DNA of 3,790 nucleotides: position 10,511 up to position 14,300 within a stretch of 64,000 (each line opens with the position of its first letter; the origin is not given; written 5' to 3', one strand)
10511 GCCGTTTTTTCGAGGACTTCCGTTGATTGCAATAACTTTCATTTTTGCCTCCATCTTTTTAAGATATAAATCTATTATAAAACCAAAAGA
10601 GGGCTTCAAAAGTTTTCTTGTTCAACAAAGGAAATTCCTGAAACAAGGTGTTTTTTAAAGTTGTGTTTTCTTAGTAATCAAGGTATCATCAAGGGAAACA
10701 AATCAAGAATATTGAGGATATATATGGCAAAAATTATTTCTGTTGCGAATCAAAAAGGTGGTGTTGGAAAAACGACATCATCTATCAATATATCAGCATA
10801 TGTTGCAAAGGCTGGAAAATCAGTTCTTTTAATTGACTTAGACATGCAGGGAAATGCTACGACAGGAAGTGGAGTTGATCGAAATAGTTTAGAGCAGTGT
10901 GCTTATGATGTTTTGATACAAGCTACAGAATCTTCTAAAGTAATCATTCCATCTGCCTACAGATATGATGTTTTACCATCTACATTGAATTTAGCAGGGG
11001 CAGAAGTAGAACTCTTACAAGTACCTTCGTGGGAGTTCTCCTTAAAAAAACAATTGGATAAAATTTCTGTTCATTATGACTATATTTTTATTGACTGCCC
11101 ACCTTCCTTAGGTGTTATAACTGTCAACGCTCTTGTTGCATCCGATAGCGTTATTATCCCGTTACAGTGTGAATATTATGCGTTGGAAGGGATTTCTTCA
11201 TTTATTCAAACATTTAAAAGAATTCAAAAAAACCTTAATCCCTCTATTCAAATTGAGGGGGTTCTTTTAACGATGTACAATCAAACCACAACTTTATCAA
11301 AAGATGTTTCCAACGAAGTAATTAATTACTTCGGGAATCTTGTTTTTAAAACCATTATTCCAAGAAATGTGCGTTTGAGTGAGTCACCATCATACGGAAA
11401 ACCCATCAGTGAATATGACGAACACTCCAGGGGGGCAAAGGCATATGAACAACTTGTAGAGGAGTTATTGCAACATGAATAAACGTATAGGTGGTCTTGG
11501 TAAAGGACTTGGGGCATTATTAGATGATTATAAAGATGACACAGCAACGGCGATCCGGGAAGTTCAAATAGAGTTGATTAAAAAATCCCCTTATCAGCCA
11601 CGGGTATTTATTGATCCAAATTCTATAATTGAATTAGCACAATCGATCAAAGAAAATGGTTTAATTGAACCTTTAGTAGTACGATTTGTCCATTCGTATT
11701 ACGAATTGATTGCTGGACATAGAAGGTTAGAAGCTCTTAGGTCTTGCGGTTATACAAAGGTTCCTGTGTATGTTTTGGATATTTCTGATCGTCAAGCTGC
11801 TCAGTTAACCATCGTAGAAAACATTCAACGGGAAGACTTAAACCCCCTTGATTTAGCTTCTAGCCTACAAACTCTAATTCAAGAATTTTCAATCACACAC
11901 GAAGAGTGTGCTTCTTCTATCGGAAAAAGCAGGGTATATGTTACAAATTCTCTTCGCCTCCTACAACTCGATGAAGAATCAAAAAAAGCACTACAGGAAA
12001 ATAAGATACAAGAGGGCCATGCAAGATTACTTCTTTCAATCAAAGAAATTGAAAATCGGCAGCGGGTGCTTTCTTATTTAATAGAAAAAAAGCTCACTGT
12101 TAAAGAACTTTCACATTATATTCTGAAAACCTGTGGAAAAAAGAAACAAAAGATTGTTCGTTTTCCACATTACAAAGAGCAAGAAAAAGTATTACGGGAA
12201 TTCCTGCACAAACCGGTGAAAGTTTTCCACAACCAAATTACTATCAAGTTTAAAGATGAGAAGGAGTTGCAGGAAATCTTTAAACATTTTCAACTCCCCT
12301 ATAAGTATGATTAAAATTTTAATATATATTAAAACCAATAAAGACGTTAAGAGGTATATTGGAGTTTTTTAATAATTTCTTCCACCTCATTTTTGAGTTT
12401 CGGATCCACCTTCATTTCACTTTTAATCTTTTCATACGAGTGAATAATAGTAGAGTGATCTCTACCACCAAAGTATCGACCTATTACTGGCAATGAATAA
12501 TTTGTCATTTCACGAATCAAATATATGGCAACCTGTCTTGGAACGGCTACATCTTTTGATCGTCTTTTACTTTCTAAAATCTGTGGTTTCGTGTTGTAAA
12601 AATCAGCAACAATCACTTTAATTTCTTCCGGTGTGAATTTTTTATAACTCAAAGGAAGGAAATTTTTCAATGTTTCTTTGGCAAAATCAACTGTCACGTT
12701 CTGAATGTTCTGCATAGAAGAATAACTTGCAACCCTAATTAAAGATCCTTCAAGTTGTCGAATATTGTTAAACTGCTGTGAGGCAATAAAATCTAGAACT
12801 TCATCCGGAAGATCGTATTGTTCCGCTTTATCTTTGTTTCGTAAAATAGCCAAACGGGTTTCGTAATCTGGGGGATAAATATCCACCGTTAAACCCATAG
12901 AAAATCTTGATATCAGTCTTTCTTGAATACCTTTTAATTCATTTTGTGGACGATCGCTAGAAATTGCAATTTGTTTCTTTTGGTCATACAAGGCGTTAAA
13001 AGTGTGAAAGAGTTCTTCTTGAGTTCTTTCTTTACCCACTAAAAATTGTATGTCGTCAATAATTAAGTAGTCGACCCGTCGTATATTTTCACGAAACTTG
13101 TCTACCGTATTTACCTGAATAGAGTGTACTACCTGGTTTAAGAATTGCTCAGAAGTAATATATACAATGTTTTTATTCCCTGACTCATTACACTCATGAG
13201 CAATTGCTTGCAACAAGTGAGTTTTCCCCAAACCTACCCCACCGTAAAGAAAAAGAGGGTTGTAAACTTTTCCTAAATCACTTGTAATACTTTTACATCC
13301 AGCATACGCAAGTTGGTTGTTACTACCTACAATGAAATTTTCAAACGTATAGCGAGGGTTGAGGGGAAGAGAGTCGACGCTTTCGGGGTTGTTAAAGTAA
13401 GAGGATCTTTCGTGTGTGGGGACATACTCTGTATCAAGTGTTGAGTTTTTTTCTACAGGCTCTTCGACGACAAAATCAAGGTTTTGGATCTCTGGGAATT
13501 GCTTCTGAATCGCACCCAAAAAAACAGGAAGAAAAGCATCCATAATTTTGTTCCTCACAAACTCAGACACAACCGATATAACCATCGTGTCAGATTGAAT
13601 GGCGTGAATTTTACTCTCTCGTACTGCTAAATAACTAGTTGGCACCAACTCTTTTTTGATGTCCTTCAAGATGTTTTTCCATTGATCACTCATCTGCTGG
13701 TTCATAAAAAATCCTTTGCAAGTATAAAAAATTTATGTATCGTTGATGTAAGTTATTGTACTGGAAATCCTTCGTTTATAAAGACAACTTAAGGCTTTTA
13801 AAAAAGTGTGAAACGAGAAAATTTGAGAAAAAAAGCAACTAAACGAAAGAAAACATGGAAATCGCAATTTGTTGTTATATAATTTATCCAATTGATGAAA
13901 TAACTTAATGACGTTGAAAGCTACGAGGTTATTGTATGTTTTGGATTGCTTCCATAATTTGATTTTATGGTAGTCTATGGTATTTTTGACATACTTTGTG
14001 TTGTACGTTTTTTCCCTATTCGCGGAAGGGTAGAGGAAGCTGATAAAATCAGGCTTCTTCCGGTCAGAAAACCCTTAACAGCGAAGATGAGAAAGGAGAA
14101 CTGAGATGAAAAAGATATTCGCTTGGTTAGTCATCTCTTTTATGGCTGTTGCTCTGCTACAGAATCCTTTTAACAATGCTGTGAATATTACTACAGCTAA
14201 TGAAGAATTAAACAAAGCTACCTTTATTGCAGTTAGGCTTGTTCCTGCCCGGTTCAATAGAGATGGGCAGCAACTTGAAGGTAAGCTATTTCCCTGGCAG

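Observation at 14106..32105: Tandem pair of ~3,000-aa secreted paralogues of no recognisable family, directly beside dnaA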

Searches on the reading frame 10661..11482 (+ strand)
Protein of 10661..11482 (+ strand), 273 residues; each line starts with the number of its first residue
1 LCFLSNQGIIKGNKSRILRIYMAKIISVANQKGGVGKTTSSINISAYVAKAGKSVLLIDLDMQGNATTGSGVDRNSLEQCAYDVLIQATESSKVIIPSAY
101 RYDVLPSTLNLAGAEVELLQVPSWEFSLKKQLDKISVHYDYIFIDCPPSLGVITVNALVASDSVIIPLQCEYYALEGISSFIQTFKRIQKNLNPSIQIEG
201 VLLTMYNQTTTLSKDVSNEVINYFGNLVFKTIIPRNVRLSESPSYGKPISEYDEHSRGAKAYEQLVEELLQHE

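Call 8: search_protein_families(library=pfam, proteins=[window:10661-11482:+])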
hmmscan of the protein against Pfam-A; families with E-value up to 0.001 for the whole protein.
window:10661-11482:+ (273 aa): 7 families
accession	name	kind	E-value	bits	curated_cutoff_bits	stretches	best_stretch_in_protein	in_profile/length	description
PF13614.12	AAA_31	-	7.8e-66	221.8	27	1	23-198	1-177/177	AAA domain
PF01656.29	CbiA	-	7e-28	97.5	25.4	1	26-249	1-125/125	CobQ/CobB/MinD/ParA nucleotide binding domain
PF10609.15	ParA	-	1.2e-12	48.3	27.1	1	23-269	3-245/246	NUBPL iron-transfer P-loop NTPase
PF09140.17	MipZ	-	3e-10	40.3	20.7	1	25-172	2-133/262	ATPase MipZ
PF06564.18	CBP_BcsQ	-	9.1e-08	32.3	21.3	1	24-265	2-229/234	Cellulose biosynthesis protein BcsQ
PF00142.24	Fer4_NifH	-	5.8e-07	29.7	25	1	31-67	7-43/271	4Fe-4S iron sulfur cluster binding proteins, NifH/frxC family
PF02374.21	ArsA_ATPase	-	5.2e-05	23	24.3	1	31-61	8-38/305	Anion-transporting ATPase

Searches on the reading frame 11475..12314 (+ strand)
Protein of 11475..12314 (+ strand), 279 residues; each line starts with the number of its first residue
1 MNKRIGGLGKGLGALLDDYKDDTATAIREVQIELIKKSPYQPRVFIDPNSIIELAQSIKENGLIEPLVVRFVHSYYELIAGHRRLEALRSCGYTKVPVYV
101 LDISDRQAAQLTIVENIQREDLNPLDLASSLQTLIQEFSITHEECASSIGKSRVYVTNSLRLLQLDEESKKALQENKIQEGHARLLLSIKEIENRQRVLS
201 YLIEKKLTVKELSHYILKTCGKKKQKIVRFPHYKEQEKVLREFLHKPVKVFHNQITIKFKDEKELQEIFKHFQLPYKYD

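Call 8: search_protein_families(library=pfam, proteins=[window:11475-12314:+])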
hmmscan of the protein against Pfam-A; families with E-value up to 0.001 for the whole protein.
window:11475-12314:+ (279 aa): 2 families
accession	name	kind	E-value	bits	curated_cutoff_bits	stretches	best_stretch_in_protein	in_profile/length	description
PF17762.8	HTH_ParB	-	6.6e-30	103.7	22.6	1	120-216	1-97/102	ParB HTH domain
PF02195.25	ParB_N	-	8e-25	87.2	26.3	1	26-118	2-95/95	ParB N-terminal domain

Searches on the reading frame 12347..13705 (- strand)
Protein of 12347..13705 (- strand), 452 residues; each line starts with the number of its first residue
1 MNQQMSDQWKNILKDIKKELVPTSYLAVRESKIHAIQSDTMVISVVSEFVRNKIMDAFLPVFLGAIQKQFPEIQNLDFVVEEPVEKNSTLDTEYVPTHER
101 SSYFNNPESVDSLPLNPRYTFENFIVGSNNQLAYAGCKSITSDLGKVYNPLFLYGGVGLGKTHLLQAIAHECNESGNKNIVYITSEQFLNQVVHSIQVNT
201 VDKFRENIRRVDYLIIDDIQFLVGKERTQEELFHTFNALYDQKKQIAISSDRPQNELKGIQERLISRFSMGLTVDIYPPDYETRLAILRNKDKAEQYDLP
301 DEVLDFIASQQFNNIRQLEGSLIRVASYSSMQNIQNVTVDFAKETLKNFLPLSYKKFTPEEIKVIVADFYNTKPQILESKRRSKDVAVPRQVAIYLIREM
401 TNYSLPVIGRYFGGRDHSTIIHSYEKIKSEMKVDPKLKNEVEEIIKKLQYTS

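Call 8: search_protein_families(library=pfam, proteins=[window:12347-13705:-])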
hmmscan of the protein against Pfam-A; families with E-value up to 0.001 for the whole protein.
window:12347-13705:- (452 aa): 9 families
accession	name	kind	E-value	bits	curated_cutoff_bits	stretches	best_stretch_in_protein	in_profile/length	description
PF00308.24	Bac_DnaA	-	7.9e-64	215.2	23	1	115-275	1-162/162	Bacterial DnaA ATPAse domain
PF08299.17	Bac_DnaA_C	-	6.6e-27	93.8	31.5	1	359-427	1-69/69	Bacterial dnaA protein helix-turn-helix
PF01695.23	IstB_IS21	-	5.6e-09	36.3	24.1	1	151-255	95-197/238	IstB-like ATP binding protein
PF13173.12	AAA_14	-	4.1e-07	30.5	27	1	150-278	4-122/129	AAA domain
PF00004.35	AAA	-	1.9e-06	28.8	21.2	1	152-242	2-98/131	ATPase family associated with various cellular activities (AAA)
PF01637.24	ATPase_2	-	3.8e-05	24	33.2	1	148-256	20-122/225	ATPase domain predominantly from Archaea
PF13401.12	AAA_22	-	0.00026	21.7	27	0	151-246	8-116/130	AAA domain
PF22688.2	Hda_lid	-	0.00042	20.7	27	0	283-346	3-65/65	Hda, lid domain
PF11638.13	DnaA_N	-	0.0007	19.7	24.6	0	7-60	2-57/65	DnaA N-terminal domain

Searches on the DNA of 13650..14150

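Call 86: search_rna_families(source=window, start=13650, end=14150, threshold=evalue, max_evalue=1)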
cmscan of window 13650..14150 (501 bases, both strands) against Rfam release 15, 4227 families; matches with E-value up to 1: 1.
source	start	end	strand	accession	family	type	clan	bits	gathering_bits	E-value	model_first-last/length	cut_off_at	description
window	13738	13841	+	RF02958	drum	Gene; sRNA;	-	18.5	43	0.44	1-112/112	no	drum RNA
